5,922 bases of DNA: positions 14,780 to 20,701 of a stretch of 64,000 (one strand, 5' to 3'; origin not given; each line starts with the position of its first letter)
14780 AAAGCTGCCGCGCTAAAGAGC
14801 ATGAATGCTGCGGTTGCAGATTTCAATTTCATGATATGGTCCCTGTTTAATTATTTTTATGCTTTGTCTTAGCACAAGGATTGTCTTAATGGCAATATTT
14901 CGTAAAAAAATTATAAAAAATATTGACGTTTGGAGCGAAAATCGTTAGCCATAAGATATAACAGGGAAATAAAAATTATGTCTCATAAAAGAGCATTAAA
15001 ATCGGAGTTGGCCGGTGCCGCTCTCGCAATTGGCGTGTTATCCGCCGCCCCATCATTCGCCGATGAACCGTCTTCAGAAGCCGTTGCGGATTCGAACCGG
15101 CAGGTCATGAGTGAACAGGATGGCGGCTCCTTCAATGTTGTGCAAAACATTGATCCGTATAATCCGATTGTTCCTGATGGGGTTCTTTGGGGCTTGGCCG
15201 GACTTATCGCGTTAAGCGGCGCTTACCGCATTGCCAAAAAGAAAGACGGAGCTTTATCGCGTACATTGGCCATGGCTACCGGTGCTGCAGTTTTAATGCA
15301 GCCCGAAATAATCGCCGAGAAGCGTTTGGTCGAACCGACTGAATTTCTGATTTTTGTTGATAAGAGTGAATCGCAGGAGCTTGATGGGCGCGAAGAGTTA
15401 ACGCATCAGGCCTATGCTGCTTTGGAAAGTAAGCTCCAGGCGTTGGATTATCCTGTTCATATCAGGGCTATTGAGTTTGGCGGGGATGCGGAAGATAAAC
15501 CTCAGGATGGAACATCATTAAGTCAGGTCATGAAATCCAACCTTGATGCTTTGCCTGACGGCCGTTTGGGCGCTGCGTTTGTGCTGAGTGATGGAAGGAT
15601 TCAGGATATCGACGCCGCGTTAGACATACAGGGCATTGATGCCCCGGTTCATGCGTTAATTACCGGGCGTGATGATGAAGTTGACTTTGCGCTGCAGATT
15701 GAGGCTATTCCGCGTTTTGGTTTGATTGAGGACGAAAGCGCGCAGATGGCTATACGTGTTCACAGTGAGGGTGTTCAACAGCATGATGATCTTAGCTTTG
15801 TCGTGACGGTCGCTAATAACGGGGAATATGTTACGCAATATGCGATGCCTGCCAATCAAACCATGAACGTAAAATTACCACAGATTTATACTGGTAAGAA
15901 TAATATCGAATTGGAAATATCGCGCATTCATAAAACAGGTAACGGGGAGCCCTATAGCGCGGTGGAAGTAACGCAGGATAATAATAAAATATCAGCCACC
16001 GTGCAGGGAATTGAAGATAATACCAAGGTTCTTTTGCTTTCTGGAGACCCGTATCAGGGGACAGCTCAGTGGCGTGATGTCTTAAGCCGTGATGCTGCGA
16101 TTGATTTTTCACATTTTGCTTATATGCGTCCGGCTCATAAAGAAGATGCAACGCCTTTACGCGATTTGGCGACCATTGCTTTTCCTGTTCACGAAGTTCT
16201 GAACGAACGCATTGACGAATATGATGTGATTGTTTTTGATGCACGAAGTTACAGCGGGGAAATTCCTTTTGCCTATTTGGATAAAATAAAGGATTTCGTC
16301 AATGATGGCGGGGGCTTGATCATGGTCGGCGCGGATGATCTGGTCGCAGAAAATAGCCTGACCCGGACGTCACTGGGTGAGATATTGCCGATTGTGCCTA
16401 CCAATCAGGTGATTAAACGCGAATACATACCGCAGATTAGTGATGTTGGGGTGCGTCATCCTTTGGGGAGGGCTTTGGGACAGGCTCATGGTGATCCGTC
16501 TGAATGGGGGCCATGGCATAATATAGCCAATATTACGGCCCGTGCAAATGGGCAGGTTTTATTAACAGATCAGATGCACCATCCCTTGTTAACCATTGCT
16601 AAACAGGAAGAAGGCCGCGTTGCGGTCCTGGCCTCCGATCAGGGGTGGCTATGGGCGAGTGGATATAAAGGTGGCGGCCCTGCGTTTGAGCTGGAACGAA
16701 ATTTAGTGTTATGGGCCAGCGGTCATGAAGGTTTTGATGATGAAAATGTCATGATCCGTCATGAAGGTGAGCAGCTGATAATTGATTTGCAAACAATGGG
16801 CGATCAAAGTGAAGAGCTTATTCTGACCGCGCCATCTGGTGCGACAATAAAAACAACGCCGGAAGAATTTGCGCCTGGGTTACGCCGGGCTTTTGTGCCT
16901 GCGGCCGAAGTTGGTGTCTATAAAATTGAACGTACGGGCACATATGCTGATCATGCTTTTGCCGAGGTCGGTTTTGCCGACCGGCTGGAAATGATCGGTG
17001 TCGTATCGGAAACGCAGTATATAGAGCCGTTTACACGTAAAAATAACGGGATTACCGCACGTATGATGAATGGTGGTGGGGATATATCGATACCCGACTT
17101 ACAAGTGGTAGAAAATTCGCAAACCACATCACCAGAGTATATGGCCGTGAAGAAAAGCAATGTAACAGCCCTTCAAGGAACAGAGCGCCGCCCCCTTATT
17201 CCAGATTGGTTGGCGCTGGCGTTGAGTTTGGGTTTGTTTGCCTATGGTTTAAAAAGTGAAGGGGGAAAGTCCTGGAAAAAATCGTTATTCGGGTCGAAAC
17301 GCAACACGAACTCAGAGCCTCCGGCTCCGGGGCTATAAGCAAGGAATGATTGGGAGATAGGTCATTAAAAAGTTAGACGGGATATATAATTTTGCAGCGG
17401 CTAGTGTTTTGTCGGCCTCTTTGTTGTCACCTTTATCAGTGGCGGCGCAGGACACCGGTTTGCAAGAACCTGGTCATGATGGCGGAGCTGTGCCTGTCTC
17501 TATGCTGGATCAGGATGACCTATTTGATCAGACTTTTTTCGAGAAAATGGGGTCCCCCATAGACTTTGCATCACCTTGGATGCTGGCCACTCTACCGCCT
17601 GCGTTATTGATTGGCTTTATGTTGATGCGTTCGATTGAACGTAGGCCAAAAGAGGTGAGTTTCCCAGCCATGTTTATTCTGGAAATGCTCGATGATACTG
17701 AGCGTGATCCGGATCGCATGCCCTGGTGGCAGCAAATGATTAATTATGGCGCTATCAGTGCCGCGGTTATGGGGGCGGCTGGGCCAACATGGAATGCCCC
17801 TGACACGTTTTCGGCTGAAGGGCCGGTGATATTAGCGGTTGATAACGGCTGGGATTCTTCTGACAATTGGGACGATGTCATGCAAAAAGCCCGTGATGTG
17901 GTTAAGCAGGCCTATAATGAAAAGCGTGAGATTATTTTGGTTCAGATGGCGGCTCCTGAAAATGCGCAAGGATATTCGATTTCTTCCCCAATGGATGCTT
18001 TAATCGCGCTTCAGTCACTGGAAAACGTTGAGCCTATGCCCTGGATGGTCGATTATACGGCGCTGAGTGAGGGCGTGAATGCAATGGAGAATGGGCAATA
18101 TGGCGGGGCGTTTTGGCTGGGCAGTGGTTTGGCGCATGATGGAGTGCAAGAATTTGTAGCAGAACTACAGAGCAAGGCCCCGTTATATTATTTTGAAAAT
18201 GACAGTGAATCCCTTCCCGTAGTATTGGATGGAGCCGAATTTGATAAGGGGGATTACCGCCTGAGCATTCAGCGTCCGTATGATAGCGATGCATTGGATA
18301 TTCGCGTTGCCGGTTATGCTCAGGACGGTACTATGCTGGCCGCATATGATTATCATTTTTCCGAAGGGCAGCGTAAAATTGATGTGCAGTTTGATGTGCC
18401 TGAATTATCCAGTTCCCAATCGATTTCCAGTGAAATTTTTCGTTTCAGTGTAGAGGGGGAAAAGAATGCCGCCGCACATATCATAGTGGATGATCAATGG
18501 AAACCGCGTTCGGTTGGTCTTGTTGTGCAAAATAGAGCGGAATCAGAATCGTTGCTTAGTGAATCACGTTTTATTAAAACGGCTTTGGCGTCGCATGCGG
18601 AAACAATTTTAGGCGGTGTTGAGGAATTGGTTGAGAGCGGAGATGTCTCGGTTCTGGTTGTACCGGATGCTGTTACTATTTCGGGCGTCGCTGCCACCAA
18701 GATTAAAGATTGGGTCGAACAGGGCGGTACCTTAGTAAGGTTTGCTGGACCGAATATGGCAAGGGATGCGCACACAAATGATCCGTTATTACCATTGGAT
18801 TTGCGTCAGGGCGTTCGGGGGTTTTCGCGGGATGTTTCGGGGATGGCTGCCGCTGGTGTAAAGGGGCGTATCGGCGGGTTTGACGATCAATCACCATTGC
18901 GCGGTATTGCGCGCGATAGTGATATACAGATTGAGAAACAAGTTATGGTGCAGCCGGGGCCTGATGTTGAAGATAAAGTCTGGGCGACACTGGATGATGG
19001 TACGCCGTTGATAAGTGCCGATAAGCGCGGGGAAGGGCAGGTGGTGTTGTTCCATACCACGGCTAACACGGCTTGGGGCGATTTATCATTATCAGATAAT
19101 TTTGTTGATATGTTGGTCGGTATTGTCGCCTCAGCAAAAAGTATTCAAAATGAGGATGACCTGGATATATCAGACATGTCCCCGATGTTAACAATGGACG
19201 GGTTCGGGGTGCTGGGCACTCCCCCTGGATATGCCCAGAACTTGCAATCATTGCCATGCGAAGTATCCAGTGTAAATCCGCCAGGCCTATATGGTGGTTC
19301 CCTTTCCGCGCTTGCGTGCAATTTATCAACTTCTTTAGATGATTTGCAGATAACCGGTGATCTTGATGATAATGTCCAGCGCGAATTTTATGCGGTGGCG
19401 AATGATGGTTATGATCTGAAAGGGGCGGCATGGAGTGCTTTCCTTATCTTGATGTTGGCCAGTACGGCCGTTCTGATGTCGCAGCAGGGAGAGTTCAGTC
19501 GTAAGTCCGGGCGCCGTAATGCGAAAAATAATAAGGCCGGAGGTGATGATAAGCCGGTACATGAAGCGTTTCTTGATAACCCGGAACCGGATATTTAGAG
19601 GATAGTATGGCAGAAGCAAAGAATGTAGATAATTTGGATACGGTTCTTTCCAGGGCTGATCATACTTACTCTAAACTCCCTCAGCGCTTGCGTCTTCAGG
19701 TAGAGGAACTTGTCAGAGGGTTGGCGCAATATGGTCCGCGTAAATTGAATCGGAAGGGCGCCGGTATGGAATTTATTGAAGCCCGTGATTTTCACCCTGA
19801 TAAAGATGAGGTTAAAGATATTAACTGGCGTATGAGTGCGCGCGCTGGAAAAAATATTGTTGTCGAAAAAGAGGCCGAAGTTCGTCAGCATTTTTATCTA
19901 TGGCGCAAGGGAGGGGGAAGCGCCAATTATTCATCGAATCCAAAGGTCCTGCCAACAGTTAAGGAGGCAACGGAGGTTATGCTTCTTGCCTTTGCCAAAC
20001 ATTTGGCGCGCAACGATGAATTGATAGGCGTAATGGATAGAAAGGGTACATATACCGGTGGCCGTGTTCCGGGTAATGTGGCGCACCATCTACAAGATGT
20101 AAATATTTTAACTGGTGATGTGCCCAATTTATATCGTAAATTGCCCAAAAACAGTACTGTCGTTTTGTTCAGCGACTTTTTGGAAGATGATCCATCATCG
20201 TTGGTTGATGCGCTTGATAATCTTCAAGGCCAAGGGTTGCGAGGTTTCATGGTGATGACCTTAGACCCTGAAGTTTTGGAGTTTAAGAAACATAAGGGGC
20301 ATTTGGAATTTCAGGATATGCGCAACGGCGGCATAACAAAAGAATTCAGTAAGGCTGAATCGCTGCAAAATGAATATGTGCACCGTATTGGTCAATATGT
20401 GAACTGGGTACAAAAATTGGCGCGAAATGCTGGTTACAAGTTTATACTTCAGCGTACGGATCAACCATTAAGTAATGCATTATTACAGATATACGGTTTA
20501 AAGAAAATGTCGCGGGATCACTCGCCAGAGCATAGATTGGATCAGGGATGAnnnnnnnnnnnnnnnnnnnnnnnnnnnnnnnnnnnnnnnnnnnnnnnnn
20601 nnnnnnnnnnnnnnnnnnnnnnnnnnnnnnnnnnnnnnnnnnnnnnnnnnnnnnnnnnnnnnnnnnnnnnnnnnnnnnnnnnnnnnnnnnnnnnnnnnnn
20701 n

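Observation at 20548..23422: DUF4175/TIGR02302 gene split into two intact ORFs on opposite strands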

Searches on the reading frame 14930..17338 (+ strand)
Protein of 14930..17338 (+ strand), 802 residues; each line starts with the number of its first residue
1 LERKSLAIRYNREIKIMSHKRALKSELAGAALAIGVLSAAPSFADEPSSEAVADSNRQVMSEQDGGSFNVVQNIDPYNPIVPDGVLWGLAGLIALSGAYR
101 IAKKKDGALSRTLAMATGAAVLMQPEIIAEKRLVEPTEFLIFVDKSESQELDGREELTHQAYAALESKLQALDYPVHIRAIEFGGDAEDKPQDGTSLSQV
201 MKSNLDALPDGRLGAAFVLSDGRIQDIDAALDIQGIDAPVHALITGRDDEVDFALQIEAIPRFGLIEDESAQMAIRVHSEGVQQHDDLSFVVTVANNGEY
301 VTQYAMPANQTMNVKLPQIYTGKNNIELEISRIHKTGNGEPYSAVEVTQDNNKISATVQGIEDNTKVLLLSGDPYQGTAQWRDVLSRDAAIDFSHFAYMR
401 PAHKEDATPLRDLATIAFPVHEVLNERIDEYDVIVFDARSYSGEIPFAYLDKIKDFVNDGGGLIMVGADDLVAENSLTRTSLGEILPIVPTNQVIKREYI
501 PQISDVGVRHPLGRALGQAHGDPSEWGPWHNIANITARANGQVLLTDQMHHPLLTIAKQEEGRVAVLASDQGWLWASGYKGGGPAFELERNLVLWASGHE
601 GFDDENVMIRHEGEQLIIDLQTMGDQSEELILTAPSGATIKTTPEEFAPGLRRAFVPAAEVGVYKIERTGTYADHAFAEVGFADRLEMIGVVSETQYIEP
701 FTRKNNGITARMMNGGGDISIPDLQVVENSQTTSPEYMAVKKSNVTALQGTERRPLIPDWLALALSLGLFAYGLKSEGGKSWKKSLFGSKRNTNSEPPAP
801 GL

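Call 7: search_protein_families(library=ncbifam, proteins=[window:14930-17338:+], max_evalue=0.01)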
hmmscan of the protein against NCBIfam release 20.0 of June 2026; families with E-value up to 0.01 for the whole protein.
window:14930-17338:+ (802 aa): 0 families

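Call 8: search_protein_families(library=pfam, proteins=[window:14930-17338:+], max_evalue=0.01)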
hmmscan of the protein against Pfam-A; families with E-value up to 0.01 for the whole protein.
window:14930-17338:+ (802 aa): 2 families
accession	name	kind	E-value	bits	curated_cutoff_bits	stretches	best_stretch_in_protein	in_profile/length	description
PF07090.17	GATase1_like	-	4.5e-09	36.7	27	1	449-577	96-225/247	Putative glutamine amidotransferase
PF24157.1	DUF7408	-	1.6e-06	28.7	27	1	410-566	17-151/174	Domain of unknown function (DUF7408)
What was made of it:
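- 14930..17338 (+): GATase1-like / DUF7408 protein of the cluster. PF07090, E 4.5e-9; PF24157, E 1.6e-6 (call 8).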

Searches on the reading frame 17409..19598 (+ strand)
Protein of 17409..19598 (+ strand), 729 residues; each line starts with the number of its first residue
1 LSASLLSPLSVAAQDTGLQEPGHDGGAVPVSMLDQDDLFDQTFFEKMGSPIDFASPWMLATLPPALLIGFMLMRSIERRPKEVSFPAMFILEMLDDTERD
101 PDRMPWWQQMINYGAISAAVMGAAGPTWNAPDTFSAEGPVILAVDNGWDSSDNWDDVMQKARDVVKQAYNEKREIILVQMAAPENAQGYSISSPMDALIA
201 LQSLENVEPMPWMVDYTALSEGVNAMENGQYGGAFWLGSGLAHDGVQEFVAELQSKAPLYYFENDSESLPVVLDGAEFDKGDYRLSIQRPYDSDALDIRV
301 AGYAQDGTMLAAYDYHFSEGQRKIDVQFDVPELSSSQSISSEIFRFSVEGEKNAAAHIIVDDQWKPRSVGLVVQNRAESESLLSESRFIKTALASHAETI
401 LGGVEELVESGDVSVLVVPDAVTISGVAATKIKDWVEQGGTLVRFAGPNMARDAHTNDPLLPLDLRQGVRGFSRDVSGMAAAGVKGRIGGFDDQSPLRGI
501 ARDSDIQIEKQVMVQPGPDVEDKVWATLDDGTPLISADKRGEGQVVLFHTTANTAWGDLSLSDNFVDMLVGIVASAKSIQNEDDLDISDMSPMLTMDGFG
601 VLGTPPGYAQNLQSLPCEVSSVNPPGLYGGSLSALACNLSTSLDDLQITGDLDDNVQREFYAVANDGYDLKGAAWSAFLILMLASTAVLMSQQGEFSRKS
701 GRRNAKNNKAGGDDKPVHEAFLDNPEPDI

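Call 7: search_protein_families(library=ncbifam, proteins=[window:17409-19598:+], max_evalue=0.01)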
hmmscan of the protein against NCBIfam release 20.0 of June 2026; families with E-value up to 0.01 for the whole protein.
window:17409-19598:+ (729 aa): 1 family
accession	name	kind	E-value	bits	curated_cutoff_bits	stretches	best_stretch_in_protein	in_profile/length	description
TIGR02226.1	two_anch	domain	3e-05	24.2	23.05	1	52-129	2-79/82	N-terminal double-transmembrane domain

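Call 8: search_protein_families(library=pfam, proteins=[window:17409-19598:+], max_evalue=0.01)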
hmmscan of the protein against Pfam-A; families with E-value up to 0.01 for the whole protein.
window:17409-19598:+ (729 aa): 2 families
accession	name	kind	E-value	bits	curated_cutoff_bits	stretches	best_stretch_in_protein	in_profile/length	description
PF07584.16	BatA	-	5.3e-09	36.8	25.9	1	52-126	3-77/77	Aerotolerance regulator N-terminal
PF24157.1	DUF7408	-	0.00035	21.1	27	0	385-551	9-155/174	Domain of unknown function (DUF7408)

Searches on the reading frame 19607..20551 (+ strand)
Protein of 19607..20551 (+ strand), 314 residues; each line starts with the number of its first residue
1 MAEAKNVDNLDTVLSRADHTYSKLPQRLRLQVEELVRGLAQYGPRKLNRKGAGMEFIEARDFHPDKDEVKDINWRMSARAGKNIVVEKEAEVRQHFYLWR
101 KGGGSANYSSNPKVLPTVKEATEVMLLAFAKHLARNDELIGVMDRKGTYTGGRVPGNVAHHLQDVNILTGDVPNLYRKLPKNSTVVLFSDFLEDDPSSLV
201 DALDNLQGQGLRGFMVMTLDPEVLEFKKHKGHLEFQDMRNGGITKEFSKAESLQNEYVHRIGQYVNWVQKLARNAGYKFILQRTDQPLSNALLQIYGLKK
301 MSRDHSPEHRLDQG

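Call 7: search_protein_families(library=ncbifam, proteins=[window:19607-20551:+], max_evalue=0.01)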
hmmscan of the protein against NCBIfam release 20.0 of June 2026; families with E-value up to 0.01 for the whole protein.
window:19607-20551:+ (314 aa): 0 families

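Call 8: search_protein_families(library=pfam, proteins=[window:19607-20551:+], max_evalue=0.01)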
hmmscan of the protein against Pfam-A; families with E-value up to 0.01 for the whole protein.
window:19607-20551:+ (314 aa): 1 family
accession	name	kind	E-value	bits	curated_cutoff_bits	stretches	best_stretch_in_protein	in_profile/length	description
PF01882.25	DUF58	-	2.4e-08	33.9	23.4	1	58-257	1-206/216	Protein of unknown function DUF58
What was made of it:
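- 19607..20551 (+): DUF58 gene, immediately upstream of the C-half. PF01882, E 2.4e-8 (call 8).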
